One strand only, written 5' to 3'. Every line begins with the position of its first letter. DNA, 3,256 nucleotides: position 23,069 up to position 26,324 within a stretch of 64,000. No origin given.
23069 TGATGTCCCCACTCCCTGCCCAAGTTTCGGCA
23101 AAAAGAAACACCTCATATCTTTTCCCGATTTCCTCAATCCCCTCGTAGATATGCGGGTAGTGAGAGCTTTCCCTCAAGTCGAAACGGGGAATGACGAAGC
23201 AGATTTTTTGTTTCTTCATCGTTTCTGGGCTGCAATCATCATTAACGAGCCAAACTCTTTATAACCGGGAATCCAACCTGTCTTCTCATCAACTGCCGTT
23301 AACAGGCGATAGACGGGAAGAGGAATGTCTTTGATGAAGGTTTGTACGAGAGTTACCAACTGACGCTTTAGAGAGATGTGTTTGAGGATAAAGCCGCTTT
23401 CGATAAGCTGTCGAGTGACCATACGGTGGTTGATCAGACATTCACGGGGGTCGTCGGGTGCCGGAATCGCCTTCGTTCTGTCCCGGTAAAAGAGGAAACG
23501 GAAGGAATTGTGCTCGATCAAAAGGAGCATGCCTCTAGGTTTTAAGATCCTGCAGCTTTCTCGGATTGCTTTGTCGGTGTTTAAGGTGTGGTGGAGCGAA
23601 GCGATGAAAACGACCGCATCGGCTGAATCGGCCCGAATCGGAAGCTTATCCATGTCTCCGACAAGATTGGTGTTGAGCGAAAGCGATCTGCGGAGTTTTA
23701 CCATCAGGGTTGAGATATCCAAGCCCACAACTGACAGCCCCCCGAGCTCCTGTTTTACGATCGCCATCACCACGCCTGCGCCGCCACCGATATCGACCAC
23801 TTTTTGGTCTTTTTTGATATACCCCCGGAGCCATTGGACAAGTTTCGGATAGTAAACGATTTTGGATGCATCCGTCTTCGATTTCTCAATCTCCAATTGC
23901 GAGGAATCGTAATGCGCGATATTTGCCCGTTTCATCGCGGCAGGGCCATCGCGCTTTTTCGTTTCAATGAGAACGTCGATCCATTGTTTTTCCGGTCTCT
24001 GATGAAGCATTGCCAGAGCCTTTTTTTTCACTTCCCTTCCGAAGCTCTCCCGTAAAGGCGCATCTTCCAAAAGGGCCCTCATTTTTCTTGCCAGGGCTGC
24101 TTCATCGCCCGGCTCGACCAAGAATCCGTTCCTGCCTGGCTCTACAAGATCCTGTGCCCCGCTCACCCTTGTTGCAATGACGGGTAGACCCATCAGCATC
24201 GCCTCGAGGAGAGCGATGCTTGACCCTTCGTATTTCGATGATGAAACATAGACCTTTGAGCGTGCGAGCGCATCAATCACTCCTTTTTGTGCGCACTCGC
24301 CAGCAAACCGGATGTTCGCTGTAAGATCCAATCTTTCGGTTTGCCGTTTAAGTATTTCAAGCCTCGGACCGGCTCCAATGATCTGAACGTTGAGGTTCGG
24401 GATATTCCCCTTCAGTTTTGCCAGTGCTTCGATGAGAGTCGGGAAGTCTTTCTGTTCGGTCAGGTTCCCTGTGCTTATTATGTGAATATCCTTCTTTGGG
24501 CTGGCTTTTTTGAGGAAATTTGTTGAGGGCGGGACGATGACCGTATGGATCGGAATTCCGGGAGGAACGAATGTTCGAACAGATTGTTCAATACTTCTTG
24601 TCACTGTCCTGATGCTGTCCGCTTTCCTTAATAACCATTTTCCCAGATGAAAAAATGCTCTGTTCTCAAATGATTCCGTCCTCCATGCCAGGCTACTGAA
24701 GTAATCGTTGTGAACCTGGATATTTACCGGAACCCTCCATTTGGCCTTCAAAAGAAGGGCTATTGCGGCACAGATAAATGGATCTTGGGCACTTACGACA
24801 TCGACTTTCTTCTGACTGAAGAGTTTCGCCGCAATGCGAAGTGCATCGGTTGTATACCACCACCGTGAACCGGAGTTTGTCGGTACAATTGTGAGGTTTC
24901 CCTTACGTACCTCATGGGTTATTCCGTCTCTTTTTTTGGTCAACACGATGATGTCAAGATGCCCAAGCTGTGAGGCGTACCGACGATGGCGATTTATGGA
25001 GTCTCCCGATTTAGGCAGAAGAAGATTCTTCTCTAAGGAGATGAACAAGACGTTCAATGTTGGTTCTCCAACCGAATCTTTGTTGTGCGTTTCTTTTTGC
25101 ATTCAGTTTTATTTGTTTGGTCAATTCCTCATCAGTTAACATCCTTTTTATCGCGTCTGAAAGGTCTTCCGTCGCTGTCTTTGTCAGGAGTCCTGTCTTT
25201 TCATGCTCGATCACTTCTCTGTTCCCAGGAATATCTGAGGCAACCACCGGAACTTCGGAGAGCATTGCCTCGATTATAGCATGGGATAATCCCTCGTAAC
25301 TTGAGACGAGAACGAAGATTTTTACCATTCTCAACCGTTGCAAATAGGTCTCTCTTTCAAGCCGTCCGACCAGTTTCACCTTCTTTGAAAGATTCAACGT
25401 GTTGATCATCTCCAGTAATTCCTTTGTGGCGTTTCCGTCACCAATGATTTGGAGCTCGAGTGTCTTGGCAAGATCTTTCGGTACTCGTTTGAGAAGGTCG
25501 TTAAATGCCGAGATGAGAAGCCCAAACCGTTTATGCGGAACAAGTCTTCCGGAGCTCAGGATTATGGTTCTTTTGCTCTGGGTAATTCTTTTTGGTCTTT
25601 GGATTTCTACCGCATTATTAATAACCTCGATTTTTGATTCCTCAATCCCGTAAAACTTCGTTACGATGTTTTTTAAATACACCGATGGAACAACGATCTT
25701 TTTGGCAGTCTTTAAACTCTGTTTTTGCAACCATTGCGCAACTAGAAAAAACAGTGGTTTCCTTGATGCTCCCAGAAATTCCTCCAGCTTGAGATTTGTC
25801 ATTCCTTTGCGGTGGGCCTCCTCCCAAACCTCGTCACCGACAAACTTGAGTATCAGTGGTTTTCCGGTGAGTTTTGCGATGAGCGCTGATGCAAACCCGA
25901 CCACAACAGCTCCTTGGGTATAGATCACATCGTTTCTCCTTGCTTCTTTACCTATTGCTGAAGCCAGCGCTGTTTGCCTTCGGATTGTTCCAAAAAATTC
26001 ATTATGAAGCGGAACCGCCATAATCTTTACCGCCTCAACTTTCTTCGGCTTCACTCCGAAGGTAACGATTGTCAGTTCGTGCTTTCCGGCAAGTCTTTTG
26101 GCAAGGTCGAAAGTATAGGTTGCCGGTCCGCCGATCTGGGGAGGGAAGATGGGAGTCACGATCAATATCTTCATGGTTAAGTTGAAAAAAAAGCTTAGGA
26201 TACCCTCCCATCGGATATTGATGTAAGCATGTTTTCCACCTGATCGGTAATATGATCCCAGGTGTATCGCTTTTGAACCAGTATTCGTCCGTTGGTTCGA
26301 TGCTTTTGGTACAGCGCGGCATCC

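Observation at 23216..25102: GT4-methyltransferase fusion protein and an unusually high methyltransferase load (9 MTases plus TylF)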

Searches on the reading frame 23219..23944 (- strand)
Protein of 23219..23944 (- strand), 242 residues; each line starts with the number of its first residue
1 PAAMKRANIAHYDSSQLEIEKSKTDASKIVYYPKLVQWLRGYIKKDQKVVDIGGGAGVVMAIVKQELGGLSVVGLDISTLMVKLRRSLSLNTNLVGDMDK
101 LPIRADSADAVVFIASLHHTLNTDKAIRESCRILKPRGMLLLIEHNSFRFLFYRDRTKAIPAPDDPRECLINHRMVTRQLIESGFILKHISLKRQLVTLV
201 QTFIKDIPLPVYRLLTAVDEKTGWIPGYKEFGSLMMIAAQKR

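Call 16: find_homologous_proteins(query=window:23219-23941:-, max_evalue=0.00001)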
Query seq(241 aa) (241 aa): 1 proteins with E <= 0.00001 among 410 candidates.
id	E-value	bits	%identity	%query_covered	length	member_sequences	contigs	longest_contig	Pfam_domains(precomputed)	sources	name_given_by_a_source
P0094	9.7e-89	315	59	99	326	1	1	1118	PF13847.13,PF13489.13,PF00534.27,PF13649.13,PF05148.22,PF01209.25,PF08241.19,PF08242.19,PF13692.13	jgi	jgi:ubiquinone/menaquinone biosynthesis C-methylase UbiE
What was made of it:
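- Tried and rejected: The word-index homology search with the methyltransferase domain alone returned only one fragment (call 16).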

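Call 32: search_protein_representatives(protein=window:23219-23944:-)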
Query: 242 residues. Proteins with E-value up to 0.001 (for the whole library): 6411; up to 1e-10: 42; up to 1e-30: 4. The best 150 are listed.
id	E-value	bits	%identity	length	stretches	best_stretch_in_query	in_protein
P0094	2.8e-89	314.9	59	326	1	3-242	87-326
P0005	3.7e-83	294.9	57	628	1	3-241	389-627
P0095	9.0e-71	254.4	50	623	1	3-240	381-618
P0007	1.3e-53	198.2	45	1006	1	3-241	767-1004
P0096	1.8e-25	106.2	41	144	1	98-241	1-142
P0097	8.1e-22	94.2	36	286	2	4-153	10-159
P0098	2.6e-20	89.3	31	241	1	21-242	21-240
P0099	5.1e-19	85.1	27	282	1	5-237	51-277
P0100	6.9e-19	84.6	26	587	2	14-238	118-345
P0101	2.9e-18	82.6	32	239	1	6-241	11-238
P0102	1.5e-16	77.0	35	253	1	6-177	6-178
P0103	3.1e-16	75.9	36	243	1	5-154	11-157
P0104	5.1e-16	75.2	33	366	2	3-150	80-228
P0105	1.3e-15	73.9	37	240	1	27-194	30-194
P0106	2.8e-15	72.8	35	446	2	25-143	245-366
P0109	2.1e-14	70.0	33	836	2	45-157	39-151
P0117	7.6e-13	64.9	36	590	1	5-150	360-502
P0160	6.8e-10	55.2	30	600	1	5-151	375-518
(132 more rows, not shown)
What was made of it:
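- Tried and rejected: The exhaustive HMMER search (call 32) was needed instead.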

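Call 42: search_protein_families(library=pfam, alignment_id=A3, max_evalue=0.00001)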
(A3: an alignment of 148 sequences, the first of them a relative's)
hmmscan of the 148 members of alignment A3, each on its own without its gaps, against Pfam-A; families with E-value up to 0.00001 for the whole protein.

A. member 1, P0094 (326 aa): 9 families
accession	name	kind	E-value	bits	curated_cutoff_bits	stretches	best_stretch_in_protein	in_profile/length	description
PF08241.18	Methyltransf_11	-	2.3e-15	57.5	21.2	1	134-225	1-94/95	Methyltransferase domain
PF13649.12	Methyltransf_25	-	3.4e-12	47.3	27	1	133-222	1-97/97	Methyltransferase domain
PF00534.26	Glycos_transf_1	-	3.4e-12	46.7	26.4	1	1-58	113-171/172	Glycosyl transferases group 1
PF13489.12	Methyltransf_23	-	2.5e-11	44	27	1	128-273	21-163/164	Methyltransferase domain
PF13847.12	Methyltransf_31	-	4.9e-10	39.7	27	1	128-237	2-120/145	Methyltransferase domain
PF08242.18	Methyltransf_12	-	6.5e-09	36.8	30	1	134-224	1-98/98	Methyltransferase domain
PF13692.12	Glyco_trans_1_4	-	1.5e-08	35.5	27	1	1-45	97-142/142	Glycosyl transferases group 1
PF05148.21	Methyltransf_8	-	4.3e-07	30.5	27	1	87-264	32-195/219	Hypothetical methyltransferase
PF01209.24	Ubie_methyltran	-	4.5e-06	26.6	20.1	1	129-231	47-156/233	ubiE/COQ5 methyltransferase family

B. families by the number of members that match (of 148 scanned): 52 families (the first 25 are shown)
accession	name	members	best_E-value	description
PF08241.18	Methyltransf_11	148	9.5e-54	Methyltransferase domain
PF13847.12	Methyltransf_31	147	1.3e-78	Methyltransferase domain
PF13649.12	Methyltransf_25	147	3.7e-50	Methyltransferase domain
PF13489.12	Methyltransf_23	147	4.6e-45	Methyltransferase domain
PF08242.18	Methyltransf_12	145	9.6e-37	Methyltransferase domain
PF01209.24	Ubie_methyltran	135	5e-46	ubiE/COQ5 methyltransferase family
PF07021.18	MetW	66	4.3e-34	Methionine biosynthesis protein MetW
PF05175.20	MTS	53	2.7e-16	Methyltransferase small domain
PF02353.26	CMAS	50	9.5e-20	Mycolic acid cyclopropane synthetase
PF05148.21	Methyltransf_8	49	1.2e-14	Hypothetical methyltransferase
PF06325.19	PrmA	24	3.8e-21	Ribosomal protein L11 methyltransferase (PrmA)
PF08003.17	Methyltransf_9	20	9.5e-16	Protein of unknown function (DUF1698)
PF01135.25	PCMT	19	3.6e-22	Protein-L-isoaspartate(D-aspartate) O-methyltransferase (PCMT)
PF20922.3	Anamorsin_N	18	1.8e-12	Anamorsin, N-terminal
PF01728.25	FtsJ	16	1.6e-12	FtsJ-like methyltransferase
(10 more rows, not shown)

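Call 43: predict_structure(alignment_id=A2)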
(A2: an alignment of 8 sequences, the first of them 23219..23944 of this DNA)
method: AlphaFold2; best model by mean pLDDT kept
length: 242 residues; sequences in the alignment: 8
mean_pLDDT: 81.6   pTM: 0.83
mean pLDDT of the five models: 81.6, 80.2, 79.8, 79.3, 78.2
residues with pLDDT >= 90: 89; 70-90: 109; 50-70: 23; < 50: 21
segments of 3 or more residues with pLDDT < 50: 76-96
pLDDT, mean of each block of 10 residues (from residue 1): 72 65 81 92 94 72 87 58 43 53 88 89 92 97 88 82 86 93 96 87 85 89 74 92 95
secondary structure, 60 per line:
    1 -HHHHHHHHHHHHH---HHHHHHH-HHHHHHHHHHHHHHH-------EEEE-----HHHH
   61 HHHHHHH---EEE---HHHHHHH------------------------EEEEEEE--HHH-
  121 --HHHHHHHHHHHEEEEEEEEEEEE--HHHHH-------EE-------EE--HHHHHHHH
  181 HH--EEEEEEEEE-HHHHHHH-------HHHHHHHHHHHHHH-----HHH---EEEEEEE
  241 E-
elements in order: H2-14 H18-24 H26-40 E48-51 H57-67 E71-73 H77-83 E108-114 H123-133 E134-145 H148-152 H173-182 E185-193 H195-201 H209-222 E234-241
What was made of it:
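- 23219..23932 (-): Class-I SAM-dependent methyltransferase domain (aa ~391-628). It includes a conserved N-terminal helical segment (K391, N394, Y398, E404, K407, K414) and a family-specific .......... motif (aa 551-560). AF2 model of the domain alone: pLDDT 82, pTM 0.83 (call 43).
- On Class-I SAM-dependent methyltransferases (Pfam Methyltransf_11): AF2 model of the domain: pLDDT 82, pTM 0.83 (call 43).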

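Call 48: list_cluster_members(proteins=[P0160, P0117, P0095, P0109, P0098, P0101, P0002, P0005])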
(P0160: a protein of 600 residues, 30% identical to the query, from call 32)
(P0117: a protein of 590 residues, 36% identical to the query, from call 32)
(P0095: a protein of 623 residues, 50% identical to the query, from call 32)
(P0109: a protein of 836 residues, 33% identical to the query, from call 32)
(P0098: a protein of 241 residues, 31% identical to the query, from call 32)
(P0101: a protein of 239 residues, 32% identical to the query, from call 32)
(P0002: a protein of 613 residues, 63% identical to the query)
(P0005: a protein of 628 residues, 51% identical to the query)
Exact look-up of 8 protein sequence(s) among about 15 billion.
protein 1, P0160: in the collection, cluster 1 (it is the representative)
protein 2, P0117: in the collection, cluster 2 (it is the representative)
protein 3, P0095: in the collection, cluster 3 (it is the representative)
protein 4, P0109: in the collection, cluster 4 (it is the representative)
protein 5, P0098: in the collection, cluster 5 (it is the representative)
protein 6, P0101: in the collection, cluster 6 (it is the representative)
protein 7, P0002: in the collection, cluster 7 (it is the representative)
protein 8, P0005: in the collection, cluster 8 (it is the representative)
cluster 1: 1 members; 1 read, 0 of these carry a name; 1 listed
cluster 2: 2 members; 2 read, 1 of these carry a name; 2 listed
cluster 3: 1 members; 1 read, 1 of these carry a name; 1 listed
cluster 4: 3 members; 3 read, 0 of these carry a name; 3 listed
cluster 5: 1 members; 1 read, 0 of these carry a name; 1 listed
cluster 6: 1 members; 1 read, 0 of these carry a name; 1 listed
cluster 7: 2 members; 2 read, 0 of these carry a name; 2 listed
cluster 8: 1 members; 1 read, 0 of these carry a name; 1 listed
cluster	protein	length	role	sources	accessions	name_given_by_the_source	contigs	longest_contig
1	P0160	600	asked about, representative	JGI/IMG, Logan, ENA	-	-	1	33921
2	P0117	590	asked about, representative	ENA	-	-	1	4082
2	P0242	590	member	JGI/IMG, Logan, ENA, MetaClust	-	\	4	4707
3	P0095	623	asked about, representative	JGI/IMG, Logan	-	glycosyltransferase involved in cell wall biosynthesis/ubiquinone/menaquinone ...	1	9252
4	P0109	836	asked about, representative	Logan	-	-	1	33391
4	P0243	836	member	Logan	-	-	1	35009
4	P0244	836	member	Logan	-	-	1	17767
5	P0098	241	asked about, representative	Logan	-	-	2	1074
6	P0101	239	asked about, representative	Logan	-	-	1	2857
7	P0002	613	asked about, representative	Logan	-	-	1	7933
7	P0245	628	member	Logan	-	-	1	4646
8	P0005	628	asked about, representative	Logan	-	-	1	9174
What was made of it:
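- Tried and rejected: Taxonomy of the distant members P0160 and P0117 could not be obtained, because the cluster members carry no names (call 48).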

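Call 53: find_encoding_contigs(protein=P0101, flank=3000, max_places=2)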
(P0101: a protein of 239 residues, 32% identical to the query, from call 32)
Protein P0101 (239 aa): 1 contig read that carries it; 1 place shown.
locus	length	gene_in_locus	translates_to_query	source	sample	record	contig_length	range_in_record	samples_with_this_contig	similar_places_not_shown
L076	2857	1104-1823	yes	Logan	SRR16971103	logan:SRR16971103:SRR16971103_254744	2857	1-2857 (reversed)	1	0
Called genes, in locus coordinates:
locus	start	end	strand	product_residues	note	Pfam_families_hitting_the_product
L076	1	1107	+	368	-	?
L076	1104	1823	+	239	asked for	PF01209:Ubie_methyltran, PF08003:Methyltransf_9 (faint), PF13489:Methyltransf_23, PF07021:MetW (weak), PF13847:Methyltransf_31, PF08241:Methyltransf_11, PF08242:Methyltransf_12, PF13649:Methyltransf_25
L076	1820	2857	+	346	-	?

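Call 54: find_encoding_contigs(protein=P0160, flank=10000, max_places=2)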
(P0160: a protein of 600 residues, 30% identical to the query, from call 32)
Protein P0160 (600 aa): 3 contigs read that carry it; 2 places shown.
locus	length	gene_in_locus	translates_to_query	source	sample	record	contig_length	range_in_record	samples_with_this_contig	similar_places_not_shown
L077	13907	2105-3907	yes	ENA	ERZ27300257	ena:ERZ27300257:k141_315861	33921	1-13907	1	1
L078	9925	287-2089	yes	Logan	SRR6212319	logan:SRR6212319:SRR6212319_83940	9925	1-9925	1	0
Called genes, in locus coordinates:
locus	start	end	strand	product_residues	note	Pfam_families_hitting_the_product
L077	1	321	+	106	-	?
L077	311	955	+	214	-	PF07021:MetW, PF13489:Methyltransf_23, PF13649:Methyltransf_25, PF13847:Methyltransf_31, PF08241:Methyltransf_11, PF08242:Methyltransf_12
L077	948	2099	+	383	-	PF13439:Glyco_transf_4 (weak), PF00534:Glycos_transf_1, PF13692:Glyco_trans_1_4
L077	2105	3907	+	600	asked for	PF20706:GT4-conflict, PF00534:Glycos_transf_1, PF13692:Glyco_trans_1_4, PF13524:Glyco_trans_1_2, PF13489:Methyltransf_23, PF13847:Methyltransf_31, PF08241:Methyltransf_11, PF08242:Methyltransf_12, +4 more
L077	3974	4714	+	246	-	PF01728:FtsJ (weak), PF07021:MetW, PF13489:Methyltransf_23, PF08241:Methyltransf_11, PF08242:Methyltransf_12, PF13649:Methyltransf_25, PF13847:Methyltransf_31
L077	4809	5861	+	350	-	-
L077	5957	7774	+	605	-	PF02543:Carbam_trans_N, PF22521:HypF_C_2, PF16861:Carbam_trans_C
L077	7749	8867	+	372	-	PF00534:Glycos_transf_1, PF13692:Glyco_trans_1_4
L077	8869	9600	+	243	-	PF05050:Methyltransf_21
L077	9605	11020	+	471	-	PF13489:Methyltransf_23, PF07021:MetW (weak), PF13847:Methyltransf_31, PF08241:Methyltransf_11, PF08242:Methyltransf_12, PF13649:Methyltransf_25, PF00535:Glycos_transf_2, PF10111:Glyco_tranf_2_2, +1 more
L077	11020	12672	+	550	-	PF13231:PMT_2 (weak)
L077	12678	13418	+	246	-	PF02353:CMAS, PF05401:NodS, PF13489:Methyltransf_23, PF00398:RrnaAD, PF01209:Ubie_methyltran, PF13847:Methyltransf_31, PF08241:Methyltransf_11, PF08242:Methyltransf_12, +2 more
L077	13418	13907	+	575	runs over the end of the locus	PF13231:PMT_2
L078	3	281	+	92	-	?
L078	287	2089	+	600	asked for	PF20706:GT4-conflict, PF00534:Glycos_transf_1, PF13692:Glyco_trans_1_4, PF13524:Glyco_trans_1_2, PF13489:Methyltransf_23, PF13847:Methyltransf_31, PF08241:Methyltransf_11, PF08242:Methyltransf_12, +4 more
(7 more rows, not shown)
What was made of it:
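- Checked: A related locus, L077, has six methyltransferase domains in 14 kb (call 54).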

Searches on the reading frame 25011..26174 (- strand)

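Call 7: search_protein_families(library=pfam, proteins=[window:25011-26174:-], max_evalue=0.0001)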
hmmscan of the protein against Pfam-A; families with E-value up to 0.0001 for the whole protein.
window:25011-26174:- (387 aa): 6 families
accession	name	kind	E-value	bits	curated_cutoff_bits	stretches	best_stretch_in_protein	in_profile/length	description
PF00534.26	Glycos_transf_1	-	6.3e-37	127.2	26.4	1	191-361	4-171/172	Glycosyl transferases group 1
PF13692.12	Glyco_trans_1_4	-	1.6e-27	96.9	27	1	203-348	2-142/142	Glycosyl transferases group 1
PF13439.12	Glyco_transf_4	-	5.1e-17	62.9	28.5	1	14-193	1-170/170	Glycosyltransferase Family 4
PF13579.12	Glyco_trans_4_4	-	3.4e-11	44.2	29.7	1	15-187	1-157/158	Glycosyl transferase 4-like domain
PF20706.3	GT4-conflict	-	2.2e-07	30.6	26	1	192-375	187-384/385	Family 4 Glycosyltransferase in conflict systems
PF13524.12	Glyco_trans_1_2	-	7e-07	29.7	25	1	228-376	6-142/144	Glycosyl transferase-like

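Call 75: search_protein_families(library=ncbifam, proteins=[window:25011-26174:-], max_evalue=0.001)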
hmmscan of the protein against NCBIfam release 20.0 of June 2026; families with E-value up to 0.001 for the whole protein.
window:25011-26174:- (387 aa): 37 families (the best 25 are shown)
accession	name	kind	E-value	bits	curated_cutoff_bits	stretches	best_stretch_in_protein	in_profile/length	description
TIGR03088.1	stp2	hypoth_equivalog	1.6e-31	109.7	409.05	1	164-379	144-369/374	TIGR03088 family PEP-CTERM/XrtA system glycosyltransferase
NF041876.1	EPS_EpsE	equivalog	5.4e-29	101.6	400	1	192-373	198-386/389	exopolysaccharide biosynthesis GT4 family glycosyltransferase EpsE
TIGR04157.1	glyco_rSAM_CFB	subfamily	8.8e-25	87.5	400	1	151-366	164-392/406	TIGR04157 family glycosyltransferase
TIGR03999.1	thiol_BshA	equivalog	4.7e-24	85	273.7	1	152-378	140-368/375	N-acetyl-alpha-D-glucosaminyl L-malate synthase BshA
NF050063.1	ProtGlycPglJ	equivalog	7.5e-24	84.6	500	1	166-365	154-349/363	N-acetylgalactosamine-N,N'-diacetylbacillosaminyl-diphospho-undecaprenol 4-alpha-N-acetylgalactosaminyltransferase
TIGR02149.1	glgA_Coryne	subfamily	8.5e-24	84.4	302.4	1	1-381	1-388/391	glycogen synthase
NF038229.1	Glyco4_Geo_Pelo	equivalog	4.3e-20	72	400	1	151-382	104-335/338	GPMC system family 4 glycosyltransferase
TIGR04063.1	stp3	hypoth_equivalog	1.4e-19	70.3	442.05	1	77-377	89-389/397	TIGR04063 family PEP-CTERM/XrtA system glycosyltransferase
NF050056.1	ProtGlycPglH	equivalog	1.5e-19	70.3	600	1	170-377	147-347/354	GalNAc-alpha-(1->4)-GalNAc-alpha-(1->3)-diNAcBac-PP-undecaprenol alpha-1,4-N-acetyl-D-galactosaminyltransferase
NF038295.1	EPS_HpsP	equivalog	9.9e-19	67.6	550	1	186-378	192-382/388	hormogonium polysaccharide biosynthesis glycosyltransferase HpsP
NF047684.1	TeichurnBiosyTuaC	equivalog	2.3e-18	66.3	550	1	68-378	96-384/391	teichuronic acid biosynthesis protein TuaC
TIGR03449.1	mycothiol_MshA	equivalog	1.2e-17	63.9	462.5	1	154-382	162-402/406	D-inositol-3-phosphate glycosyltransferase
NF047880.1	glyco_SdgA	exception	4.5e-17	61.8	800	1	155-365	267-473/488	serine-aspartate repeat adhesin O-glycosyltransferase SdgA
NF041010.1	glycosy_Agl16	equivalog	1.7e-16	60.1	575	1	145-375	122-343/352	glycosylation protein Agl16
NF007396.0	PRK09922.1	equivalog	1.1e-15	57.3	385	1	159-356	138-336/361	lipopolysaccharide 1,6-galactosyltransferase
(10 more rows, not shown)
